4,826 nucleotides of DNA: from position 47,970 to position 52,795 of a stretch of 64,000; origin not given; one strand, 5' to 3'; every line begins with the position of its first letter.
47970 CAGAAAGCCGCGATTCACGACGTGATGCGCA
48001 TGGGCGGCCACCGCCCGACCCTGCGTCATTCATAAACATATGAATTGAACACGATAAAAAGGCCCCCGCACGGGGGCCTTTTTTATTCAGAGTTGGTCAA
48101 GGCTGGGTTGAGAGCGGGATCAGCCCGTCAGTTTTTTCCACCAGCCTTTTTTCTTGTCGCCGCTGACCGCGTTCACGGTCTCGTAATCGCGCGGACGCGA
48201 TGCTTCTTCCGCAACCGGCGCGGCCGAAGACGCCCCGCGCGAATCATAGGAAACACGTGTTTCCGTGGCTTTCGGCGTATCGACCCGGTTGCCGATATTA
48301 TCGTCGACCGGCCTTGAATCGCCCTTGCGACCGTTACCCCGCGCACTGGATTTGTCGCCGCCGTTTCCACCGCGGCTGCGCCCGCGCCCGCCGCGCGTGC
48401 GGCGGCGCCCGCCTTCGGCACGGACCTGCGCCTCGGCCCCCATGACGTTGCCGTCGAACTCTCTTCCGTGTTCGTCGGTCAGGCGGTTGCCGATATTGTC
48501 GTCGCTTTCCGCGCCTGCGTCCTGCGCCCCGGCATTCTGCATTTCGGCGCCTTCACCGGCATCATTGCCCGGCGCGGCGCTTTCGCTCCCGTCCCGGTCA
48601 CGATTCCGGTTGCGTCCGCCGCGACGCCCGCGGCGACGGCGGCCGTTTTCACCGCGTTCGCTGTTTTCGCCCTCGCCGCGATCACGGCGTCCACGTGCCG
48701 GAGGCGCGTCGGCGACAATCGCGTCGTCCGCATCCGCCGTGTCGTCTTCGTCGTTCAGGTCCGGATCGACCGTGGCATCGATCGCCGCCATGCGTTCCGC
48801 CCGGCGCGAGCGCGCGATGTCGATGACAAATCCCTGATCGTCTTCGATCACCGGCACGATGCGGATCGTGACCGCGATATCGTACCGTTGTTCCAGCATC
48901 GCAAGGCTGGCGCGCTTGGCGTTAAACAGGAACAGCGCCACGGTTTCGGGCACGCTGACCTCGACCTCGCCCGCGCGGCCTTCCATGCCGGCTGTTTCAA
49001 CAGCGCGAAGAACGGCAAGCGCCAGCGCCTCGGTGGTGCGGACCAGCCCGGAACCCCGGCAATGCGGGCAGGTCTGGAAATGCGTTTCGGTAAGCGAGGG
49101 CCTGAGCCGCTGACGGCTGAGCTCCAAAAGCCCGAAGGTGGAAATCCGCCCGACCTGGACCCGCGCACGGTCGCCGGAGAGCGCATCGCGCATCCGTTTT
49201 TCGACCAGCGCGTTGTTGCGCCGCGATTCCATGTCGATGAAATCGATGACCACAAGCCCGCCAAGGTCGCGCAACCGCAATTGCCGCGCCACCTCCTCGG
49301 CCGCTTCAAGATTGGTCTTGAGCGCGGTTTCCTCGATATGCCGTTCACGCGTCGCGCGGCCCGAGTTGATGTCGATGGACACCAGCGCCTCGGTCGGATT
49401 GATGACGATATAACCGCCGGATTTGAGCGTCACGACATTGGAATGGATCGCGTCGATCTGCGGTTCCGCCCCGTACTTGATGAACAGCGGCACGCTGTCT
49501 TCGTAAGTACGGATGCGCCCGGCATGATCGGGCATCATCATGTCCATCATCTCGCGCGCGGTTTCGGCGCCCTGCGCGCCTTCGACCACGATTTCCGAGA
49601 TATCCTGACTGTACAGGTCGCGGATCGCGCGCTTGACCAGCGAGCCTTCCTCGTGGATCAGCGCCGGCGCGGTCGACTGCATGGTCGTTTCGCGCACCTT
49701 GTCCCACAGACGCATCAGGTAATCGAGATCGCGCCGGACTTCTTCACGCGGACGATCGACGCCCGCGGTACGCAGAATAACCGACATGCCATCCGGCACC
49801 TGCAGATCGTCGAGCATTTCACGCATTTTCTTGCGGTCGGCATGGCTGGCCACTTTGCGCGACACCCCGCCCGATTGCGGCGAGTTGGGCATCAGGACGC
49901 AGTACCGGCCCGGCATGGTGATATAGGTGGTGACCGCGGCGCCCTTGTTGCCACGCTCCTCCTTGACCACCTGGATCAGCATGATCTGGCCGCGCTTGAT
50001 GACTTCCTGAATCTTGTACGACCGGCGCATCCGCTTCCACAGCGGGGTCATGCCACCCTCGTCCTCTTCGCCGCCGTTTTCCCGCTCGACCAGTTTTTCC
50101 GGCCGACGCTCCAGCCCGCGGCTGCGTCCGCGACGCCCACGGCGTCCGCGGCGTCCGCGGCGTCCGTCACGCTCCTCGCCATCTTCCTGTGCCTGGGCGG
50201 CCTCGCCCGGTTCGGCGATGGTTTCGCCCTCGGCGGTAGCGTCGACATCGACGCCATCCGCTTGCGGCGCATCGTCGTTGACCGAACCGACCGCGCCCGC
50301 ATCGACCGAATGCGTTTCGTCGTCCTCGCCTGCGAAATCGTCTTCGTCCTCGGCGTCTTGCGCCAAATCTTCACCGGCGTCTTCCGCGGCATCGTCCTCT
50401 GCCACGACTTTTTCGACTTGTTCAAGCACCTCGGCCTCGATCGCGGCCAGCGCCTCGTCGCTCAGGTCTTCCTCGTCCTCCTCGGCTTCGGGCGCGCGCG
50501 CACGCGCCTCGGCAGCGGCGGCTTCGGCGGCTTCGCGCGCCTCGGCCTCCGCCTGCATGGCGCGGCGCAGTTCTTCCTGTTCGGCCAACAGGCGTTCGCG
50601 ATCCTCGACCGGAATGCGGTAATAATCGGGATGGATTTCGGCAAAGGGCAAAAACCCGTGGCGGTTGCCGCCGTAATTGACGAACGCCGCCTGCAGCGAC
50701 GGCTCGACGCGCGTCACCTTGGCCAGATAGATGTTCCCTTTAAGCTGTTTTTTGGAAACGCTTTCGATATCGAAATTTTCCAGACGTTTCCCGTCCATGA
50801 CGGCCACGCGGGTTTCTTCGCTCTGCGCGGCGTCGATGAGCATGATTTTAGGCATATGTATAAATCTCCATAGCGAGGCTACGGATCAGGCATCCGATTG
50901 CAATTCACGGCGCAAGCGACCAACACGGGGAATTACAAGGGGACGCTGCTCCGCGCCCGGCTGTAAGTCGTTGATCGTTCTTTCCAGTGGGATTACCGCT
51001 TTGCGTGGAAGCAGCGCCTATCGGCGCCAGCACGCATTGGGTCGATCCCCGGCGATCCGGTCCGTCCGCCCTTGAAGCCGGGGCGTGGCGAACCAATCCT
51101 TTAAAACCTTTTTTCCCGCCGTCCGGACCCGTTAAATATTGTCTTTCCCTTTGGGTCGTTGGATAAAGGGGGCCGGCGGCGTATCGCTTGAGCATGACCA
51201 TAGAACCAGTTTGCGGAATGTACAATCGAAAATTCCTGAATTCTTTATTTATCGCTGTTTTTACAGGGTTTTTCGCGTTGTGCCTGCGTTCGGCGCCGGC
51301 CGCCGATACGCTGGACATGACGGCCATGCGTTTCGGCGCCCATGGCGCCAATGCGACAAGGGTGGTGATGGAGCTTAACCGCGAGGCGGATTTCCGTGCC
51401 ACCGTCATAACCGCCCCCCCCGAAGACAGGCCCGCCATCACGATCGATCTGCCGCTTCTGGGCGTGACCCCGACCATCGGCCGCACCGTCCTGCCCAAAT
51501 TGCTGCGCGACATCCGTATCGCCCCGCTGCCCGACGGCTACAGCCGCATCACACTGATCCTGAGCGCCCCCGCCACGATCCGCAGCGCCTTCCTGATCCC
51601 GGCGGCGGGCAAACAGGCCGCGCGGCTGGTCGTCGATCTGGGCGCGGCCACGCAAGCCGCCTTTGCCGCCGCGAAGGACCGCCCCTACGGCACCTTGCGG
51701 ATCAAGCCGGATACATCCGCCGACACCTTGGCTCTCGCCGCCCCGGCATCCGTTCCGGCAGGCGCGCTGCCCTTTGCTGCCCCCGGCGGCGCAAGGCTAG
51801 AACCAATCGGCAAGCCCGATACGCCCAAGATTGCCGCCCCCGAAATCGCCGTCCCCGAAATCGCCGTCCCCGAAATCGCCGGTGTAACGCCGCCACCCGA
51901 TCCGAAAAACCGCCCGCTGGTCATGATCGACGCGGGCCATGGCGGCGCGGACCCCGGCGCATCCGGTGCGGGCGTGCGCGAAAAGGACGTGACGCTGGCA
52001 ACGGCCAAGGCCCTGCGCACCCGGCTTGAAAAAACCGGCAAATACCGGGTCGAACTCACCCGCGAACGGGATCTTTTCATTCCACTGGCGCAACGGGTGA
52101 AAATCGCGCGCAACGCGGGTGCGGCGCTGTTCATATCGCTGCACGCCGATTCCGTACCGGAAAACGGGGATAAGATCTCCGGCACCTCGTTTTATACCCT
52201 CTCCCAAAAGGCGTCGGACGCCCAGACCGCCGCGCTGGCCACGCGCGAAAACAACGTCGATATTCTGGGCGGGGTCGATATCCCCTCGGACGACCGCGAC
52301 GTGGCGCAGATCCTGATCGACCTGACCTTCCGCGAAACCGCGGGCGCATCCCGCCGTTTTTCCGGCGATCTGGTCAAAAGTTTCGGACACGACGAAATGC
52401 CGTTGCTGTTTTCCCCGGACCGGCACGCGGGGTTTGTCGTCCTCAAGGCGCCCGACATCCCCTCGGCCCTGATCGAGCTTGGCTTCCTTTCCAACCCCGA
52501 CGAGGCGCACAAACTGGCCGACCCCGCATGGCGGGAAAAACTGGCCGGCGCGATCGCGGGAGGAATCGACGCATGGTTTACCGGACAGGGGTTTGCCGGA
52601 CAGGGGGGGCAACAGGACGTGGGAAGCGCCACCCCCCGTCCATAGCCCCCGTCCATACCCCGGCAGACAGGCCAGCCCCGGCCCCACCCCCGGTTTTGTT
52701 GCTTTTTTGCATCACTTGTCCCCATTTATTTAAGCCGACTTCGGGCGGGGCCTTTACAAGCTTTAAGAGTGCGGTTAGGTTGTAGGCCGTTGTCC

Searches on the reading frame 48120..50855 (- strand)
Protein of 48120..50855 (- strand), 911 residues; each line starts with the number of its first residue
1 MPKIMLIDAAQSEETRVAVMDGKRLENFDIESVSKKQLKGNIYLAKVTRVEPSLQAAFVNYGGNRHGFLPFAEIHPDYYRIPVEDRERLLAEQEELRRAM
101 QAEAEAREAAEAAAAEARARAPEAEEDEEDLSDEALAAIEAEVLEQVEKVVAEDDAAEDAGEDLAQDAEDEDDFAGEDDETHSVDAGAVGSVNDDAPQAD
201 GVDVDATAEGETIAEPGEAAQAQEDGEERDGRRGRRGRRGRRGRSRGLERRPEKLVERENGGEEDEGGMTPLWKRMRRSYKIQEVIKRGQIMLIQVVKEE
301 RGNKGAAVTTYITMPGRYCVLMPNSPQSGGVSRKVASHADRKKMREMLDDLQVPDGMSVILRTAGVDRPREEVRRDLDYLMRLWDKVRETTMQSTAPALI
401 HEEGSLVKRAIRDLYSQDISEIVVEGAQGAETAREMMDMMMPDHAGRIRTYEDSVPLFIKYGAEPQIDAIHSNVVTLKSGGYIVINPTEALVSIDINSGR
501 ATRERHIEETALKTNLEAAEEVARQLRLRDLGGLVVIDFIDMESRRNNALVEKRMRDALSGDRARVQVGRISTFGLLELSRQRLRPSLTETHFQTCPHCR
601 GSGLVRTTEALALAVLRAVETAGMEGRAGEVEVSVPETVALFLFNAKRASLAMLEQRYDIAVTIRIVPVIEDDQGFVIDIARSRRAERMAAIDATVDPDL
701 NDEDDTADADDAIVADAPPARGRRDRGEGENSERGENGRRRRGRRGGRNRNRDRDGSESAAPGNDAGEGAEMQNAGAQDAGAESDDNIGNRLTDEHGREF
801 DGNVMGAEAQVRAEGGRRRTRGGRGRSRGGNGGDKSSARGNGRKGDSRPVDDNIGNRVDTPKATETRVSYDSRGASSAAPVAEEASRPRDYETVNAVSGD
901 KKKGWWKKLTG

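Call 5: search_protein_families(library=pfam, proteins=[window:48120-50855:-], max_evalue=0.01)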
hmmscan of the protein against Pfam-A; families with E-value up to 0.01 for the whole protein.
window:48120-50855:- (911 aa): 3 families
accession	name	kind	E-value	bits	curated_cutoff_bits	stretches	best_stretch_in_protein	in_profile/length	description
PF10150.14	RNase_E_G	-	7.1e-96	321.2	25.5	1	313-583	1-269/270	Ribonuclease E/G family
PF20833.2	RNase_E_G_Thio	-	6.2e-24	84.4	26.8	1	595-670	1-76/86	RNase E/G, Thioredoxin-like domain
PF00575.29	S1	-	2e-05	25.3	22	1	39-86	4-45/74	S1 RNA binding domain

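Call 29: find_related_loci(query=window:48120-50855:-, collection=genome_contigs, flank=10000)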
Query window:48120-50855:- (911 aa) in genome_contigs; peptide patterns used: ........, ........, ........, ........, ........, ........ (x = any residue, [..] = any of these).
600 stretches matched a pattern (row limit reached: there are more); 580 encode a relative of the query (tblastn E <= 1e-3); the best 80 are kept; 80 distinct loci.
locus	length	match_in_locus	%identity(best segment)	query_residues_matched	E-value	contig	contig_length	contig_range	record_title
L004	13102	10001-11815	51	1-664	0e+0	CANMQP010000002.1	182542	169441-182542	uncultured Kiloniellaceae bacterium isolate 2-526A_2.fasta genome assembly, contig: NODE_15, whole genome shotgun sequen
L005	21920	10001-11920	53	1-663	0e+0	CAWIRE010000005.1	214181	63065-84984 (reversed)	MAG: uncultured Alphaproteobacteria bacterium isolate MFD03044.bin.1.46 genome assembly, contig: contig_41655, whole gen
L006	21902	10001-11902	53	1-664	0e+0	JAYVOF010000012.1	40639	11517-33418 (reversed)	MAG: Rhodospirillales bacterium isolate GL68_DN_concoct_93 GL68_DN_concoct_93_11, whole genome shotgun sequence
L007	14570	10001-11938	52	1-665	0e+0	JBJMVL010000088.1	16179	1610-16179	MAG: Alphaproteobacteria bacterium isolate H3_16_all_fractions_metab_conc_46_61_0 k255_7657582, whole genome shotgun seq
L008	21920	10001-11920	52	1-664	0e+0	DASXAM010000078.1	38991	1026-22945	MAG TPA_asm: Stellaceae bacterium isolate SMAG_U3766 k141_1239174, whole genome shotgun sequence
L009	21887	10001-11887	50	1-666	0e+0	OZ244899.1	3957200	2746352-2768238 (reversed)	MAG: Alphaproteobacteria bacterium isolate 24d3793c-6b50-40cf-b56c-2e6914e210b4 genome assembly, chromosome: 1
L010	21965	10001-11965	52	1-664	0e+0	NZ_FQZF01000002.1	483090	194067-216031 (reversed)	Roseomonas rosea strain DSM 14916, whole genome shotgun sequence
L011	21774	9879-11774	51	1-664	0e+0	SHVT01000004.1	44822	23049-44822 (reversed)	MAG: Rhodospirillaceae bacterium isolate Baikal-deep-G46 BACOMB-C3413, whole genome shotgun sequence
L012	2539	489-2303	51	1-666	0e+0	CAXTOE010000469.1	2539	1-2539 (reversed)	MAG TPA_asm: uncultured Acetobacteraceae bacterium isolate public_SRR14722177_metawrap_bin.1 genome assembly, contig: pu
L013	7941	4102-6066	50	1-664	0e+0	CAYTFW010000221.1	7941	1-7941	MAG TPA_asm: uncultured Rhizobiaceae bacterium isolate binchicken_co311_107 genome assembly, contig: NODE_14187_length_7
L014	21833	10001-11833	51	1-670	0e+0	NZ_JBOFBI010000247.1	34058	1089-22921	MAG: Tabrizicola sp. isolate WFFMC_MAG_206 k139_2350610_flag=0_multi=7.9011_len=34058, whole genome shotgun sequence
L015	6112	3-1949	50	3-670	0e+0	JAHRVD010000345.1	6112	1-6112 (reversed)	MAG: Marinosulfonomonas sp. isolate DC_out80 k91_4055041, whole genome shotgun sequence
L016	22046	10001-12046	50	1-712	0e+0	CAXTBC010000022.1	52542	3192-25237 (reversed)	MAG TPA_asm: uncultured Acetobacteraceae bacterium isolate private_T1904_metawrap_bin.3 genome assembly, contig: private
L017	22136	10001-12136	49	1-698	0e+0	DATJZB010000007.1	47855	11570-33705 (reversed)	MAG TPA_asm: Rhizomicrobium sp. isolate SMAG_U15167 k141_380837, whole genome shotgun sequence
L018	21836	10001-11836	49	1-665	0e+0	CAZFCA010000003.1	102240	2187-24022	MAG TPA_asm: uncultured Rhodospirillaceae bacterium isolate SRP192927_co4_464 genome assembly, contig: NODE_163_length_1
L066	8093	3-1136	73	446-811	2e-155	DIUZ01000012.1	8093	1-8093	MAG TPA_asm: Micavibrio sp. UBA6145 UBA6145_contig_114576, whole genome shotgun sequence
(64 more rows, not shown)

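Call 57: search_protein_families(library=pfam, proteins=[L066:1535-6643:-], max_evalue=0.1)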
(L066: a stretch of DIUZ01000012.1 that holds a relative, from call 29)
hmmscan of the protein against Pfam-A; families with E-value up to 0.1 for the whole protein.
L066:1535-6643:- (1703 aa): 0 families

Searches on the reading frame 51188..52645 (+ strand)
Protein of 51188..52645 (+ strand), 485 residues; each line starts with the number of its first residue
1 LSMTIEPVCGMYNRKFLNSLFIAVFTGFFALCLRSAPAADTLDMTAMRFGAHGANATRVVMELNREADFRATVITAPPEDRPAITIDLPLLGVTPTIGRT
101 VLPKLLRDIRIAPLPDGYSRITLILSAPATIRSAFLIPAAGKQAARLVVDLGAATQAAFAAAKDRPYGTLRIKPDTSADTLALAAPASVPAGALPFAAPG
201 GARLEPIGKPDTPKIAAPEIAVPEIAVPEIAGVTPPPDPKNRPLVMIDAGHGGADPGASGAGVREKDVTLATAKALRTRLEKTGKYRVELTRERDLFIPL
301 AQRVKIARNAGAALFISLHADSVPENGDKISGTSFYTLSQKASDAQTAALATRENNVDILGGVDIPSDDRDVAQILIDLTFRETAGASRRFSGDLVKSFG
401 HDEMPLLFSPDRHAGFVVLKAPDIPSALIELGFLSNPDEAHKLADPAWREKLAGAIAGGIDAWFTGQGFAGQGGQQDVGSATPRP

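Call 5: search_protein_families(library=pfam, proteins=[window:51188-52645:+], max_evalue=0.01)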
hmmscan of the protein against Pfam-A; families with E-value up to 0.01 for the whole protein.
window:51188-52645:+ (485 aa): 1 family
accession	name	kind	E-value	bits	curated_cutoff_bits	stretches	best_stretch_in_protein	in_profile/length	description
PF01520.23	Amidase_3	-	4e-43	147.9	27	1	245-461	1-173/174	N-acetylmuramoyl-L-alanine amidase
